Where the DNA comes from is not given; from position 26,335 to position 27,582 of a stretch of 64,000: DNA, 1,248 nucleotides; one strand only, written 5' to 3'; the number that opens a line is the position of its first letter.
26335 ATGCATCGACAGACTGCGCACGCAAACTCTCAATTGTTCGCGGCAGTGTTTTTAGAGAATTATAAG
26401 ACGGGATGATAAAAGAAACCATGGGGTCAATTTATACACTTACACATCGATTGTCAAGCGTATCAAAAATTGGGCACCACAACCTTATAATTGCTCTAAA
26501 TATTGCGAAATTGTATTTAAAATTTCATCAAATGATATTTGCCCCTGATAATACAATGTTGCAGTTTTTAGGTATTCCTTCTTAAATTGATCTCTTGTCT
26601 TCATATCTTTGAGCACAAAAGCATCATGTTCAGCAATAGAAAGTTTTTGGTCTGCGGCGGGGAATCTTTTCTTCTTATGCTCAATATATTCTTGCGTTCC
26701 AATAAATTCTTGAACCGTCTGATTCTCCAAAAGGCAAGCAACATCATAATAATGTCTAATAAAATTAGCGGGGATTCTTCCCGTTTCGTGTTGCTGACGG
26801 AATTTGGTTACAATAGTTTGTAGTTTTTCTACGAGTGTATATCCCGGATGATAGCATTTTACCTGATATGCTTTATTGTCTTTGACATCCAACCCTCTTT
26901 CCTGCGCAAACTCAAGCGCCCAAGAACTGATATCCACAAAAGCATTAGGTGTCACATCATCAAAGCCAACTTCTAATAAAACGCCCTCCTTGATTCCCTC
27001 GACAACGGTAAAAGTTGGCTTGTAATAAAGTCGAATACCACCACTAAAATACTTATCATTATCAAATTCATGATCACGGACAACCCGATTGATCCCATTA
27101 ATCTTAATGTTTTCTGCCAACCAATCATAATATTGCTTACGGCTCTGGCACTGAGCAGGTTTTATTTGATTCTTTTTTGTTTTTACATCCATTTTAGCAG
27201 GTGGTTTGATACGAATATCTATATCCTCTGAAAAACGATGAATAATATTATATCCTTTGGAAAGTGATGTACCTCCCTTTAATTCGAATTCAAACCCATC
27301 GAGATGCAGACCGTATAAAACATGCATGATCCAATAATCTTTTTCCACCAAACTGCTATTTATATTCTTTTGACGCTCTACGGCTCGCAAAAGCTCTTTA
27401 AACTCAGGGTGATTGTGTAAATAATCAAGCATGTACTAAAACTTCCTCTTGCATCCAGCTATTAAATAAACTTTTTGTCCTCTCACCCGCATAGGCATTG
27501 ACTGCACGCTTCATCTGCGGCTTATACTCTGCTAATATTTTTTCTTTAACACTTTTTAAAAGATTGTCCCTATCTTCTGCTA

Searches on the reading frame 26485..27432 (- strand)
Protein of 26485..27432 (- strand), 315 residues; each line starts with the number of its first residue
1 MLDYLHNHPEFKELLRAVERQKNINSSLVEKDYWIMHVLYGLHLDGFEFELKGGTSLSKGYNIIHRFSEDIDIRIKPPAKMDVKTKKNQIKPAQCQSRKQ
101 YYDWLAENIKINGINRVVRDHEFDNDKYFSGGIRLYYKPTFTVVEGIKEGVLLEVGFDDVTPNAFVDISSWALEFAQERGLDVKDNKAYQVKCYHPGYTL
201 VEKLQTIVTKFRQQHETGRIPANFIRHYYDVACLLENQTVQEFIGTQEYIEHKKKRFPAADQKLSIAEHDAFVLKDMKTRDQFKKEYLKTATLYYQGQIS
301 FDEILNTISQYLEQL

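Call 67: search_protein_families(library=pfam, proteins=[window:26485-27432:-], max_evalue=0.001)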
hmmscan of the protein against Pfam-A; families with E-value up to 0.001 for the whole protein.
window:26485-27432:- (315 aa): 1 family
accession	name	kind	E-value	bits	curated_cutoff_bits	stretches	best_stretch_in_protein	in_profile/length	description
PF08843.17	AbiEii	-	5.9e-27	95.6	22.5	1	48-305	14-236/238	Nucleotidyl transferase AbiEii toxin, Type IV TA system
